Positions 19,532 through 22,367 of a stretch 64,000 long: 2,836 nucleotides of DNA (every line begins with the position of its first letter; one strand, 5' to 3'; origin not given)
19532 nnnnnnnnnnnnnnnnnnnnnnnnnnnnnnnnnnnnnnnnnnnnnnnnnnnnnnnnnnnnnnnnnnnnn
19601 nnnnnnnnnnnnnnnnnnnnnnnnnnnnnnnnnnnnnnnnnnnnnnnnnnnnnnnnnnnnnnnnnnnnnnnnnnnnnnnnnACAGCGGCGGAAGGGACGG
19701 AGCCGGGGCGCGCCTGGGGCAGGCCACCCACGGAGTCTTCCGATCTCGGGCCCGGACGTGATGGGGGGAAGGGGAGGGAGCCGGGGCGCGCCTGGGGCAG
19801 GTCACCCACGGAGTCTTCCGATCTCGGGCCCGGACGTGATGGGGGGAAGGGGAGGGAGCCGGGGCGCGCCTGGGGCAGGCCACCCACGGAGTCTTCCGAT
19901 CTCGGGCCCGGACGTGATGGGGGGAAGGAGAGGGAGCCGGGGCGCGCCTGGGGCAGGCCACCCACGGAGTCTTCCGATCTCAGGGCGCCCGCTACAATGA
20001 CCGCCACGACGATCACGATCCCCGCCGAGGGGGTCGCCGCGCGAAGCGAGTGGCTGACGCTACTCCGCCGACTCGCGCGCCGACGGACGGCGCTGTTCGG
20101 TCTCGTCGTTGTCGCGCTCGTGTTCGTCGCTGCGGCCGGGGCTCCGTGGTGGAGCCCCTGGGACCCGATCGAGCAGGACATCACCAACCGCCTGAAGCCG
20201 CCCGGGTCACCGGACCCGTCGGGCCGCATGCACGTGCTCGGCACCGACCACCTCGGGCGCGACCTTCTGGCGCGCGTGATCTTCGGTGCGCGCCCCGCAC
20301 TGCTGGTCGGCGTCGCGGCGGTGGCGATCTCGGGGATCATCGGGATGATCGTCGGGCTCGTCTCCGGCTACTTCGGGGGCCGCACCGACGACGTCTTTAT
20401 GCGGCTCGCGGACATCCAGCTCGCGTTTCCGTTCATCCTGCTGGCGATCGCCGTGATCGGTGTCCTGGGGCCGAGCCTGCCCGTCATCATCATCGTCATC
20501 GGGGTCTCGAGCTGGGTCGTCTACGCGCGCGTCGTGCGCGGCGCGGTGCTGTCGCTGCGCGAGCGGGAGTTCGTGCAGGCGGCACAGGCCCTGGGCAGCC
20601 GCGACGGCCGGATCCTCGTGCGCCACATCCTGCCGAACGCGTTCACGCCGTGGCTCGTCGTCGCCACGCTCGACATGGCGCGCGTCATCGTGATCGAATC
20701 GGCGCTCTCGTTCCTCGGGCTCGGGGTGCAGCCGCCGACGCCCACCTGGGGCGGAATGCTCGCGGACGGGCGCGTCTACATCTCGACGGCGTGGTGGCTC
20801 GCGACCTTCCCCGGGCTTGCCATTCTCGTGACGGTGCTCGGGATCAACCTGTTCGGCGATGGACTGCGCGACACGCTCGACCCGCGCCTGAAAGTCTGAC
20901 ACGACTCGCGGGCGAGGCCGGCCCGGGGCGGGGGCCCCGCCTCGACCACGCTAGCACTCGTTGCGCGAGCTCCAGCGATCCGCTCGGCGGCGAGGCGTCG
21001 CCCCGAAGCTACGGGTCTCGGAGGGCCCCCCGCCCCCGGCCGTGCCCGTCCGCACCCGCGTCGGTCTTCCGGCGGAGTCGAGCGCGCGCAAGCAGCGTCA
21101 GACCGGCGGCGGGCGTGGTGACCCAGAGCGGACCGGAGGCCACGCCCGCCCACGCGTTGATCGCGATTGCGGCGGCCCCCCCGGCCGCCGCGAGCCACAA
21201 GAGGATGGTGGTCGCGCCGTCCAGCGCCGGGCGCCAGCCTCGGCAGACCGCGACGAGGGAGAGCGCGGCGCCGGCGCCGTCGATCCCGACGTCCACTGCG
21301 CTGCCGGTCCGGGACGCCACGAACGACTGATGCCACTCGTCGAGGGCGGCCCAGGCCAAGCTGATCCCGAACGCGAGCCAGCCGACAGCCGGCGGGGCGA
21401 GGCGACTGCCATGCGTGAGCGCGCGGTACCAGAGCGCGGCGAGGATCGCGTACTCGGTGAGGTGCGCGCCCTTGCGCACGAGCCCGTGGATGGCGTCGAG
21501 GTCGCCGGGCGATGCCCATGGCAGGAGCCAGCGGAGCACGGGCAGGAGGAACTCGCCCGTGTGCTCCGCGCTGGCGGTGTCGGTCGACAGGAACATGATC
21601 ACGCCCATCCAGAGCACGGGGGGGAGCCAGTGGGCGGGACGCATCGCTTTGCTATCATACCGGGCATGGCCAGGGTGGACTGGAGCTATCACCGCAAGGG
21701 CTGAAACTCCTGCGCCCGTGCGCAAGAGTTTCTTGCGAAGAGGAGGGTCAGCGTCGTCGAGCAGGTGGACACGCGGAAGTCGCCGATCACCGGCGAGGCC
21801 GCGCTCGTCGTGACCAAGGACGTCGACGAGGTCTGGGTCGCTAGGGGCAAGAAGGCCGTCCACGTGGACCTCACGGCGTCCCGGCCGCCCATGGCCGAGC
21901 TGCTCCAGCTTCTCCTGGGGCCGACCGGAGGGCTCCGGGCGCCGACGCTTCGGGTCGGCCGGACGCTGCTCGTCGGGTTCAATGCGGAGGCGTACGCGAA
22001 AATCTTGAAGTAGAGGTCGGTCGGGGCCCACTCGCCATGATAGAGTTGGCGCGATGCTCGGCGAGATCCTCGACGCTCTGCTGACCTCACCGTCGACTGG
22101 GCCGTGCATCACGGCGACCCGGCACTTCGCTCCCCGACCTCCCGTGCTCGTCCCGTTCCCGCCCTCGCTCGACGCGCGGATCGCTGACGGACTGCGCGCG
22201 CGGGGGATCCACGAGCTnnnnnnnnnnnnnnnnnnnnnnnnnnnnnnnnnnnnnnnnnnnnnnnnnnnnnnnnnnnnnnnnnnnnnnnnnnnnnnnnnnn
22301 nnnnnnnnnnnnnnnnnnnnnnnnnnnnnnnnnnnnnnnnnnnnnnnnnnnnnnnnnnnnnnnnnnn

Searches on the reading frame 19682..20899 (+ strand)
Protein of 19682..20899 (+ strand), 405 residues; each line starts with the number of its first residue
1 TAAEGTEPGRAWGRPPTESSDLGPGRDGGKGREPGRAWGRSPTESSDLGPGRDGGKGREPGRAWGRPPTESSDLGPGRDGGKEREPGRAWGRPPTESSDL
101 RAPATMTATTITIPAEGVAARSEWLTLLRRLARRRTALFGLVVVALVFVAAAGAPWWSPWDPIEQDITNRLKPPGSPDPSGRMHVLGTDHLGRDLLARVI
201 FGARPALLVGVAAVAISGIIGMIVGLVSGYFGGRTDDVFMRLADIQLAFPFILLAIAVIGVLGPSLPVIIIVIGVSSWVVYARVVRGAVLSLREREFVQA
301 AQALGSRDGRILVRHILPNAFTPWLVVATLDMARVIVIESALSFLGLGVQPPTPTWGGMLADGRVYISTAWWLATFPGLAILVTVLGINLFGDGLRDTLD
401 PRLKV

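Call 46: search_protein_families(library=pfam, proteins=[window:19682-20899:+], max_evalue=0.0001)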
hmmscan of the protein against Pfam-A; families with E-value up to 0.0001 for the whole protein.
window:19682-20899:+ (405 aa): 2 families
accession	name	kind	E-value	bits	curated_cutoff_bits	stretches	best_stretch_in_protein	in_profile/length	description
PF00528.27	BPD_transp_1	-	1.8e-30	106.5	26.4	1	221-404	1-183/184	Binding-protein-dependent transport system inner membrane component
PF12911.12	OppC_N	-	1.7e-11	44.2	23.9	1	124-174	3-53/53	N-terminal TM domain of oligopeptide transport permease C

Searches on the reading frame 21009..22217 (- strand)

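Call 46: search_protein_families(library=pfam, proteins=[window:21009-22217:-], max_evalue=0.0001)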
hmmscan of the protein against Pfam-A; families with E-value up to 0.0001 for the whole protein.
window:21009-22217:- (402 aa): 1 family
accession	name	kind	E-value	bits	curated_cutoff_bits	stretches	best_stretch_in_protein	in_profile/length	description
PF04892.17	VanZ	-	5.4e-09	37.2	30.1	1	200-324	5-122/126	VanZ like family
